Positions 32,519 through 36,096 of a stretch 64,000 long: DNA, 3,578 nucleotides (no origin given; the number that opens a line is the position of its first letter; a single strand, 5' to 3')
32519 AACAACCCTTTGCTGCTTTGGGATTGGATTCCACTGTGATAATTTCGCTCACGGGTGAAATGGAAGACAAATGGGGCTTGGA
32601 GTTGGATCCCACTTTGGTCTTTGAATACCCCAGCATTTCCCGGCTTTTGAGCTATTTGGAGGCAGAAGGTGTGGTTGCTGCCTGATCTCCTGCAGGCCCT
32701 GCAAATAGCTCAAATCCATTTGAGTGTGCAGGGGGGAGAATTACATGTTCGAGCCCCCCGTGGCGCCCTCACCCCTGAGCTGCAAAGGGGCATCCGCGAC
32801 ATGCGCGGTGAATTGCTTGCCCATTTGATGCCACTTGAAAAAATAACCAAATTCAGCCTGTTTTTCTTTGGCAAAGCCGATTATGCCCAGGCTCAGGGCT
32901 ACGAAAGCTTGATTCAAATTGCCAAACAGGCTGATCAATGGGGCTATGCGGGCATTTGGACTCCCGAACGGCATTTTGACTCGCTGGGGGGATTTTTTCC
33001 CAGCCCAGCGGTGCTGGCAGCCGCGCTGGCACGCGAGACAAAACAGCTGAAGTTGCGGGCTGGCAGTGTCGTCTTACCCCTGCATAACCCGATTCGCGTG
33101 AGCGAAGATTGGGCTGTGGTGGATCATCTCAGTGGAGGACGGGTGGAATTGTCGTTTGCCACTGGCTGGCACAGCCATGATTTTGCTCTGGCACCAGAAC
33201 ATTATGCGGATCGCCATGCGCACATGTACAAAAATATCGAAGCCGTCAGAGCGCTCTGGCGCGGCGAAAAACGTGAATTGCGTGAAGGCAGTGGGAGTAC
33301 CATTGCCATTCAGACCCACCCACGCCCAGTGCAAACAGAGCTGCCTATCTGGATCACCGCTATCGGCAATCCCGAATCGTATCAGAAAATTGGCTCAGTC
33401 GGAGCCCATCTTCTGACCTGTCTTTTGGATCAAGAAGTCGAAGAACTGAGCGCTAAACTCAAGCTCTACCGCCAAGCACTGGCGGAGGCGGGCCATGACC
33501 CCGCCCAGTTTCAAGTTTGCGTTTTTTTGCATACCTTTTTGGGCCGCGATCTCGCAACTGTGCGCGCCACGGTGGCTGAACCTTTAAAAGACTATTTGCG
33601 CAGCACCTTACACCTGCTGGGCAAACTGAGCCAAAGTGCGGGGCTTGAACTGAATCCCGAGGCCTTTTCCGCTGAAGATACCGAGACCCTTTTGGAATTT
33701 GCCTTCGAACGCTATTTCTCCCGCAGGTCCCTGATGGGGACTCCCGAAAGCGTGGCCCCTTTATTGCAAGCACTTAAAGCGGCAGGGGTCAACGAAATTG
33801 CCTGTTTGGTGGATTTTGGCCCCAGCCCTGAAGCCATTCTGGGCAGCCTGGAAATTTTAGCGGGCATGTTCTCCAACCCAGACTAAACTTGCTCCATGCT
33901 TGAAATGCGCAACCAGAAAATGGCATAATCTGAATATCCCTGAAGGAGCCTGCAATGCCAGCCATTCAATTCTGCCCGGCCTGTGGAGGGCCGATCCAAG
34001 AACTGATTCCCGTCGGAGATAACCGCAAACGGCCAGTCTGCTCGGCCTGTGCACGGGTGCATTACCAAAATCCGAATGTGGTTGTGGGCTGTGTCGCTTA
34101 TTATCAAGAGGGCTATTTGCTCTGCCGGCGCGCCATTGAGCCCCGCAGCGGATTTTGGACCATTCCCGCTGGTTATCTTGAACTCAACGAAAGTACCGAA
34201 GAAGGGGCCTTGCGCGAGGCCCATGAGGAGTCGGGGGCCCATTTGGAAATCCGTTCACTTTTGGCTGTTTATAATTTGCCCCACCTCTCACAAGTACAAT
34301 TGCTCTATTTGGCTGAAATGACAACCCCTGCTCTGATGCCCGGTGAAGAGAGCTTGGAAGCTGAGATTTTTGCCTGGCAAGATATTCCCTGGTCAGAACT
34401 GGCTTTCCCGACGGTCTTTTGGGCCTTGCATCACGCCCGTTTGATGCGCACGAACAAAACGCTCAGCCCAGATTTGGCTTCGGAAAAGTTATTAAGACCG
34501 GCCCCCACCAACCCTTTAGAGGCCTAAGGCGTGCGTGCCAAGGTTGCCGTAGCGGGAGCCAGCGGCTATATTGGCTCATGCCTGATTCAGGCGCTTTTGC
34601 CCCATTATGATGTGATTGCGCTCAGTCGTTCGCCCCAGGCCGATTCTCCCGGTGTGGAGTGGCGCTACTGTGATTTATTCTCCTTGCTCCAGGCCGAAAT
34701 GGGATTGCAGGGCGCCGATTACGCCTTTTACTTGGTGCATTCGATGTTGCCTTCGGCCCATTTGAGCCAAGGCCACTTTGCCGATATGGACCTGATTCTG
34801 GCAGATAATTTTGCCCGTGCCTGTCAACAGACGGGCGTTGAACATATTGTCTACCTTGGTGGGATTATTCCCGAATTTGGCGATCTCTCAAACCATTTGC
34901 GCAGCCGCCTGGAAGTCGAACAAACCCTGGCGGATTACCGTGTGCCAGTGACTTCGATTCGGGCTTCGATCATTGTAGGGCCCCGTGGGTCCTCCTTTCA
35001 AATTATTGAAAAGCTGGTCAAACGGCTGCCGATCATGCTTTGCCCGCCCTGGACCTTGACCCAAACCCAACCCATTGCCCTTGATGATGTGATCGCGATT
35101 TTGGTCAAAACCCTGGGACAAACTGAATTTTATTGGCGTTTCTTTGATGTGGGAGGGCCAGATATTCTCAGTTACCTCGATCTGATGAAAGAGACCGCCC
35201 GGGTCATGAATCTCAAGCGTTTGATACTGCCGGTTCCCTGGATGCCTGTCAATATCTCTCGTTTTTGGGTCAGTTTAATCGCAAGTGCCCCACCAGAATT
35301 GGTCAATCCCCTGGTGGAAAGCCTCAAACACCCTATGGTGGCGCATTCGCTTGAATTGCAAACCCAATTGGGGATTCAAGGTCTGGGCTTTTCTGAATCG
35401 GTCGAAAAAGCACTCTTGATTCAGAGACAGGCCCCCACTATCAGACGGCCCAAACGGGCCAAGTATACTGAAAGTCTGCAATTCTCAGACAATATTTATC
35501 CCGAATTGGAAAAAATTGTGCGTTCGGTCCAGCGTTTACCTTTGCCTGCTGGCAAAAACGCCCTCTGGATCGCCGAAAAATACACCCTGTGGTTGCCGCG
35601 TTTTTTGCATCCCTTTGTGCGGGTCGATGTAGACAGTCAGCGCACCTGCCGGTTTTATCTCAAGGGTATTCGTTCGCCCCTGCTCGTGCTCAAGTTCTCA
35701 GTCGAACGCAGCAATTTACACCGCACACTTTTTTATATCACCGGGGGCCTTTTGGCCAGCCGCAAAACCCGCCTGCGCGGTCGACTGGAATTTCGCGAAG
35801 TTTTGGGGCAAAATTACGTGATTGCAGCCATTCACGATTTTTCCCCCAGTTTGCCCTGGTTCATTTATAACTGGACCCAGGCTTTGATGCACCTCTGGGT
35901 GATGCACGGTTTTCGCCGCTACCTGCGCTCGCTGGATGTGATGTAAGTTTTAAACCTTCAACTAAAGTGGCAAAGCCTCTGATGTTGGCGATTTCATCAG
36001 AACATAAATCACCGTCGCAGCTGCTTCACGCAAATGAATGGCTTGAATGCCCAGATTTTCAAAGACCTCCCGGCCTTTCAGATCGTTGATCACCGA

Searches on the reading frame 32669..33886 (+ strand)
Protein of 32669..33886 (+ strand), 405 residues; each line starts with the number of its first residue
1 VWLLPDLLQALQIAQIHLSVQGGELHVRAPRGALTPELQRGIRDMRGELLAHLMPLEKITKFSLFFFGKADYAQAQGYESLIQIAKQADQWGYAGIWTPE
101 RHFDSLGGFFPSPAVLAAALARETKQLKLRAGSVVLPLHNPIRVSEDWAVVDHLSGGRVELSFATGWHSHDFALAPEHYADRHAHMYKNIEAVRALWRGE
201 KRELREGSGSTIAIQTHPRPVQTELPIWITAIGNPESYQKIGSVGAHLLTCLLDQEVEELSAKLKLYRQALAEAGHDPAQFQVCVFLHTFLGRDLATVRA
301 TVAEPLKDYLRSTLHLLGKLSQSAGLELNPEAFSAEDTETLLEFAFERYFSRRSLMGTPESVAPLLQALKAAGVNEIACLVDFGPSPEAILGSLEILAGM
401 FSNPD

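Call 62: search_protein_families(library=pfam, proteins=[window:32669-33886:+], max_evalue=0.00001)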
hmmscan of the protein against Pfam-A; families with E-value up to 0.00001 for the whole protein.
window:32669-33886:+ (405 aa): 2 families
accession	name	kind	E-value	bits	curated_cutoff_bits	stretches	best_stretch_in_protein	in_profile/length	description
PF00296.26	Bac_luciferase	-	5.3e-51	174.3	27.9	1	62-375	6-313/314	Luciferase-like monooxygenase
PF18563.6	TubC_N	-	4e-10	40.1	26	1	6-53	3-50/52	TubC N-terminal docking domain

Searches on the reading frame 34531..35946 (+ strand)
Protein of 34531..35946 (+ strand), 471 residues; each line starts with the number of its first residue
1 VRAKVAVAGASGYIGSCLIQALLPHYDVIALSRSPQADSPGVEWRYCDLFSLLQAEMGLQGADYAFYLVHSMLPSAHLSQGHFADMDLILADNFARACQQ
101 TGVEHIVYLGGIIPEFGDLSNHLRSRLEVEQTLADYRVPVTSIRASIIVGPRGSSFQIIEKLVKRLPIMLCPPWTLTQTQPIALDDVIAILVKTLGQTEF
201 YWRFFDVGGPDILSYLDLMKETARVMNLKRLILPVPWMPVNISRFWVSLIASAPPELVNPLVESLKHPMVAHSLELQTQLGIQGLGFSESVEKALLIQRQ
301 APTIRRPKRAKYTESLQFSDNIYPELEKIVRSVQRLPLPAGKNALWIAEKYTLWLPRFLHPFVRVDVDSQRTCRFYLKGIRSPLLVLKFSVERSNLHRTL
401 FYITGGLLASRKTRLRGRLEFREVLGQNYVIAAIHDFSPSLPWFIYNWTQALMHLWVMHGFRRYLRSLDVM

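Call 62: search_protein_families(library=pfam, proteins=[window:34531-35946:+], max_evalue=0.00001)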
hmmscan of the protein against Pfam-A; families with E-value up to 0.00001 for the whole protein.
window:34531-35946:+ (471 aa): 2 families
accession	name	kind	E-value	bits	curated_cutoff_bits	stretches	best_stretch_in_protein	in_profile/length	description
PF01370.27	Epimerase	-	7.9e-08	32.4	20.9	1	5-111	1-115/240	NAD dependent epimerase/dehydratase family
PF13460.12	NAD_binding_10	-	5.9e-06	26.7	27.2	1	9-112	1-99/184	NAD(P)H-binding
